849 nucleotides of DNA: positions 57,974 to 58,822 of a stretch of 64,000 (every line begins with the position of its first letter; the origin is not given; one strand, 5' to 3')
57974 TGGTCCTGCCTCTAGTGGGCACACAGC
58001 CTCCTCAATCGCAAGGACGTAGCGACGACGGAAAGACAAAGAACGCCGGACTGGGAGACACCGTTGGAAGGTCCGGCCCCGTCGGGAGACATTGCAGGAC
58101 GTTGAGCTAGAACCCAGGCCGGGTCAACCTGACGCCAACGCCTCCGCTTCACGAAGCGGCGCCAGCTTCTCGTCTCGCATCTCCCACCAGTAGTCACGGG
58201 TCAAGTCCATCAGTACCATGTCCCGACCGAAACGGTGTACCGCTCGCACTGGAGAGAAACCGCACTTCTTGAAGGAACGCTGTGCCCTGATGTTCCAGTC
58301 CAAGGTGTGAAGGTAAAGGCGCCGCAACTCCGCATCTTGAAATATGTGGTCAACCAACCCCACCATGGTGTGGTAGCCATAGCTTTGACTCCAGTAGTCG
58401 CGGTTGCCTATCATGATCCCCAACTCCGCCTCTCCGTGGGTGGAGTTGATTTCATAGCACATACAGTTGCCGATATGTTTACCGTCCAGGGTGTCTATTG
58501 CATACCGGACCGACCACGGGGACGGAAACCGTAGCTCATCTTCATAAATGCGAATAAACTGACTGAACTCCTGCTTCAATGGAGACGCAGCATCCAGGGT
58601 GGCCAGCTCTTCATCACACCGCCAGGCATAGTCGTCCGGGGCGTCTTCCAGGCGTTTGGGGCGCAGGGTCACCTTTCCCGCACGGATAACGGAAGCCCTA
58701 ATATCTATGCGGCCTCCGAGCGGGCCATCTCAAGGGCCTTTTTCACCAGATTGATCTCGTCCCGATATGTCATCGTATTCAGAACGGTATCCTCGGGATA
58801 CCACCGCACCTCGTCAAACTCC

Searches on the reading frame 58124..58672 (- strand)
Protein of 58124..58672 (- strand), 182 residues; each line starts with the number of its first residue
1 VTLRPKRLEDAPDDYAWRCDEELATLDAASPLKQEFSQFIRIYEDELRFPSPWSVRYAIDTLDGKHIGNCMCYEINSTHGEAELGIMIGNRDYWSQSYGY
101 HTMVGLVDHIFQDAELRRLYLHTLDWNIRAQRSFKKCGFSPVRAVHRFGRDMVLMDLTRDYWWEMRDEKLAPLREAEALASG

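Call 72: search_protein_families(library=pfam, max_evalue=0.001, proteins=[window:58124-58672:-])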
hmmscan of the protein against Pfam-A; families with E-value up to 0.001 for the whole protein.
window:58124-58672:- (182 aa): 3 families
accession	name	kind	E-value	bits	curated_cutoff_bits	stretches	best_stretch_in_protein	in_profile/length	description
PF13302.13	Acetyltransf_3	-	4.7e-18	66.6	25.4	1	2-139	3-137/138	Acetyltransferase (GNAT) domain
PF00583.31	Acetyltransf_1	-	4.6e-09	37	20.7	1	48-139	24-116/116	Acetyltransferase (GNAT) family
PF13523.12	Acetyltransf_8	-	0.00092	19.3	27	0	78-145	76-143/145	Acetyltransferase (GNAT) domain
